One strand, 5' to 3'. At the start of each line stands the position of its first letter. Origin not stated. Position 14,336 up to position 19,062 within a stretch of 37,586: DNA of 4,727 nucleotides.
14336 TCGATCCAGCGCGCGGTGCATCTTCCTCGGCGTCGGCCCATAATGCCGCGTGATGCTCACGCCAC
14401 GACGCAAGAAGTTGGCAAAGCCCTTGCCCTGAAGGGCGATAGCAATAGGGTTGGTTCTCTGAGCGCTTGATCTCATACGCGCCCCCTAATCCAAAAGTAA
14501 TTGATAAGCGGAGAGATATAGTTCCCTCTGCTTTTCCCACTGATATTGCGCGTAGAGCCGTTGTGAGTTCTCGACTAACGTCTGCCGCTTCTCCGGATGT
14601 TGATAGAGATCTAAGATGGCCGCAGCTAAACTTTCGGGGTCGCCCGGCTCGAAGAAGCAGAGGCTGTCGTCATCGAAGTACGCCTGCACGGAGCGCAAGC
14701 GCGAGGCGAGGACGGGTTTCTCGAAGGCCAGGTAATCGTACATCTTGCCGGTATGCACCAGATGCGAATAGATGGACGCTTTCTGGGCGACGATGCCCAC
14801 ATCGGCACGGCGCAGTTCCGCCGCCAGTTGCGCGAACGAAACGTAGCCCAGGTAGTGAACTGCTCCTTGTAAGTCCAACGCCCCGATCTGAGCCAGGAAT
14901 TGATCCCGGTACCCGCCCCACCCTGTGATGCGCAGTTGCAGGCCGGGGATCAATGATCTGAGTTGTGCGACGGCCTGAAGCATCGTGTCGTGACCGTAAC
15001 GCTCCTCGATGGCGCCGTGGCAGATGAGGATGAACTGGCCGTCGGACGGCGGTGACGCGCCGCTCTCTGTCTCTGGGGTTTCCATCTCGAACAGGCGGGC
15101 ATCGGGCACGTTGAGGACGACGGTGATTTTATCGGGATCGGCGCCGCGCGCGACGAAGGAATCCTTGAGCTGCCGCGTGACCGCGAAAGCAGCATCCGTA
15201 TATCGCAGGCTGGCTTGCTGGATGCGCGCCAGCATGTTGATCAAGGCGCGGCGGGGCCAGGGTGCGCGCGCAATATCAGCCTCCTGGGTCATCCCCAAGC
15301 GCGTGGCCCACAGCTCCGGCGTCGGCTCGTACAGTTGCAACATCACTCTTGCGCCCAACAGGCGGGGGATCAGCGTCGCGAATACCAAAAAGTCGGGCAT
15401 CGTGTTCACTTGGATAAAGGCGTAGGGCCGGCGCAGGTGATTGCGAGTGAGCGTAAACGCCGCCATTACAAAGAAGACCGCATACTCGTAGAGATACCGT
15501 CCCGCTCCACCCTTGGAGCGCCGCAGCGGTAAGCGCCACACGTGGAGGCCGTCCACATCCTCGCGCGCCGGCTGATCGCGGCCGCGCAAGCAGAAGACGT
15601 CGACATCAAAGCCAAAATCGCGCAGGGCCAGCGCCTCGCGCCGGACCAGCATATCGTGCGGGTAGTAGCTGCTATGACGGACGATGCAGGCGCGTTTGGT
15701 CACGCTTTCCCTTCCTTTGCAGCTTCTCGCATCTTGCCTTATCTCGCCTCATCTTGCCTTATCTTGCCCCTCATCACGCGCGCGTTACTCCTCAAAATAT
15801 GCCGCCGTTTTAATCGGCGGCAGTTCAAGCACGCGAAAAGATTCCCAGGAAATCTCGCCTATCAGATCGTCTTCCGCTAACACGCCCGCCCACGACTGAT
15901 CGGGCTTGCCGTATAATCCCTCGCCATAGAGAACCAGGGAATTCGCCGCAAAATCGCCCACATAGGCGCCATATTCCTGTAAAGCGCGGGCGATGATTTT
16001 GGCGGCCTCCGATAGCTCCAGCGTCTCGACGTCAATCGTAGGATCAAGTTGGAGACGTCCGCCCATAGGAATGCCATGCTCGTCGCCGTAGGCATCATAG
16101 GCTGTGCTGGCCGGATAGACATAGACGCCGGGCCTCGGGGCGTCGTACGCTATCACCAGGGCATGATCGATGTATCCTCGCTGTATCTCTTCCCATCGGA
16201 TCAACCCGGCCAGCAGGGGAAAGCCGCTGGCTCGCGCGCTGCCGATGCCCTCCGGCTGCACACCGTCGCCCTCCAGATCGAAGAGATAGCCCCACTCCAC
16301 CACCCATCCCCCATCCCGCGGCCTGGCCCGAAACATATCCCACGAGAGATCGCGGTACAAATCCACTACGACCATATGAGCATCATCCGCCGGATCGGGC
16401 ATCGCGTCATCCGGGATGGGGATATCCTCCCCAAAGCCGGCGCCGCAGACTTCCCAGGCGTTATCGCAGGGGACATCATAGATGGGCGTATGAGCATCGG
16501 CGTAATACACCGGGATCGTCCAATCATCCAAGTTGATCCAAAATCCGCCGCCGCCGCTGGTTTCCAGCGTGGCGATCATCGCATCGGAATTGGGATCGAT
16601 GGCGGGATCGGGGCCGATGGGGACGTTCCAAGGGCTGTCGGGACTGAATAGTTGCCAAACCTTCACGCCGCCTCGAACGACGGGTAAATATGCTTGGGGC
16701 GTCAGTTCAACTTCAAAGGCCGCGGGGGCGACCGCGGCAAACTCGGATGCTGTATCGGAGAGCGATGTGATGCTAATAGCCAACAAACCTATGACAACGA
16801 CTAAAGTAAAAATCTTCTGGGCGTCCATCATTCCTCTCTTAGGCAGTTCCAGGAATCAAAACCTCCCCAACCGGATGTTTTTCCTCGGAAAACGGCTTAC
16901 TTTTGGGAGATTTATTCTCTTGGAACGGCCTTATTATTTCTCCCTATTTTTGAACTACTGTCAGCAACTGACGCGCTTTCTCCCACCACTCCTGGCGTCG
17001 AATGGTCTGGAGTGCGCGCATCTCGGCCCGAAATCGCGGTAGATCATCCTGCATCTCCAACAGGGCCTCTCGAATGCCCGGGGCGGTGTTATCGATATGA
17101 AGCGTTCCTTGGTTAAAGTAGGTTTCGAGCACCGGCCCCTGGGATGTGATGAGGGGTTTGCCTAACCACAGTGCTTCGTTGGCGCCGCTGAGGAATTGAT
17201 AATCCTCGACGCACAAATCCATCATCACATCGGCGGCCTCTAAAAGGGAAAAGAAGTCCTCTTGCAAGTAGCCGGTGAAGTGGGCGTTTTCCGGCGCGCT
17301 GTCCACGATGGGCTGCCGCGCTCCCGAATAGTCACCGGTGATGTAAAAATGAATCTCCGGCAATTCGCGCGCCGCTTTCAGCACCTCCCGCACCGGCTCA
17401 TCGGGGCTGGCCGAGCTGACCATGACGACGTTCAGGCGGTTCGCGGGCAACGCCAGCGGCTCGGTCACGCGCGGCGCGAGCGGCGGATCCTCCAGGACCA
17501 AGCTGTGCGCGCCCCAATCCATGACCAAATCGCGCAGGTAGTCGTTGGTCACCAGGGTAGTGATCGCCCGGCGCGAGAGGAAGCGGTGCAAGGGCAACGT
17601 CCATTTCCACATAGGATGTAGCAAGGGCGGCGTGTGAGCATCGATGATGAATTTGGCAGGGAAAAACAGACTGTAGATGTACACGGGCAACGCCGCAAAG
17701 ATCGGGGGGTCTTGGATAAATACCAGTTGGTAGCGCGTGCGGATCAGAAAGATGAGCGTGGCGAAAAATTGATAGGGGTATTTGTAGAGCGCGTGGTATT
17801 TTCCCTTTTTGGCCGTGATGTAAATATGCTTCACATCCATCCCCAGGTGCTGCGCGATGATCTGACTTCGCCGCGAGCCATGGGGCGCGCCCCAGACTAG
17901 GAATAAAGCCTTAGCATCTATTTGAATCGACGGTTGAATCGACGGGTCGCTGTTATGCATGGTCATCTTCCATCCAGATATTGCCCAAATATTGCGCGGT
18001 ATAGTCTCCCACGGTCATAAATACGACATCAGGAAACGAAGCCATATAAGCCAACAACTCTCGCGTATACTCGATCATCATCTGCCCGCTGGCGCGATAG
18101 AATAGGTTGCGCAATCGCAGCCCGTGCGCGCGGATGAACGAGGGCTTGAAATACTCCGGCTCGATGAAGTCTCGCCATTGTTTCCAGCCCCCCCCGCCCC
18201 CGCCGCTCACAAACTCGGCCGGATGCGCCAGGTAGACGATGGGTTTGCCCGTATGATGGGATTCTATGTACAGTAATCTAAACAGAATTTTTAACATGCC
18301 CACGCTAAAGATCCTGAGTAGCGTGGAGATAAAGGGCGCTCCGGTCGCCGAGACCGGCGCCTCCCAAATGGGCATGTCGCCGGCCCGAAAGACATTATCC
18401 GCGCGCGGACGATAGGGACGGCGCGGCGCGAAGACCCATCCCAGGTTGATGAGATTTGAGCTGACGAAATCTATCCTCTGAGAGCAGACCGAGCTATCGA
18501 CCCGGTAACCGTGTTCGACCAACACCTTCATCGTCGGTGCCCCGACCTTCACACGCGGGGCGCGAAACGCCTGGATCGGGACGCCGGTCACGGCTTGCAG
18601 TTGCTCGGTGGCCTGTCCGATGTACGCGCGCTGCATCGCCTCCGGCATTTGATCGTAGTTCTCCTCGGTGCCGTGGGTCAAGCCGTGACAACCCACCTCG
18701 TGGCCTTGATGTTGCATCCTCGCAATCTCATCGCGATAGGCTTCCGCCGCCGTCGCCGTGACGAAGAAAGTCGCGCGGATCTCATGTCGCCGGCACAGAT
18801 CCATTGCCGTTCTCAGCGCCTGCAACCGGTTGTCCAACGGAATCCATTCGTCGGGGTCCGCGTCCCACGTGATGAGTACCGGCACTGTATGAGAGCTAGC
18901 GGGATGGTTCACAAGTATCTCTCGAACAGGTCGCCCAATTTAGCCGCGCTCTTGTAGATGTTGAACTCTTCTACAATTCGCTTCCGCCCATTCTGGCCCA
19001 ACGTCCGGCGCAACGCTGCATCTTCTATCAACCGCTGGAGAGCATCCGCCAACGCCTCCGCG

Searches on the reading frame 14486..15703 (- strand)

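Call 6: search_protein_families(library=pfam, proteins=[window:14486-15703:-], max_evalue=0.001)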
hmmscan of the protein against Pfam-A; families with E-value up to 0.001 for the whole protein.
window:14486-15703:- (405 aa): 5 families
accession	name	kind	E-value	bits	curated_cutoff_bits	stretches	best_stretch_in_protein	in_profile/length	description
PF00534.26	Glycos_transf_1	-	7.2e-18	65.1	26.4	1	216-381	8-170/172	Glycosyl transferases group 1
PF13579.12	Glyco_trans_4_4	-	5.5e-16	59.7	29.7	1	20-198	7-157/158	Glycosyl transferase 4-like domain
PF13692.12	Glyco_trans_1_4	-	8.6e-16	58.9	27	1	225-368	3-141/142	Glycosyl transferases group 1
PF13524.12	Glyco_trans_1_2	-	1.7e-09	38.2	25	1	245-391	6-137/144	Glycosyl transferase-like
PF13439.12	Glyco_transf_4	-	4e-09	37.2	28.5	1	20-198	8-164/170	Glycosyltransferase Family 4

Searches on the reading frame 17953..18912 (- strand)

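Call 6: search_protein_families(library=pfam, proteins=[window:17953-18912:-], max_evalue=0.001)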
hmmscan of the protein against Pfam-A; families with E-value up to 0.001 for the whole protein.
window:17953-18912:- (319 aa): 2 families
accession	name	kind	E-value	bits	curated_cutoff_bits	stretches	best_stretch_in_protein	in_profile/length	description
PF01522.26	Polysacc_deac_1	-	9.3e-20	71.3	23.1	1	12-138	9-123/124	Polysaccharide deacetylase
PF10096.14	DUF2334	-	7.1e-07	29.4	26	1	56-137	52-141/203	Uncharacterized protein conserved in bacteria (DUF2334)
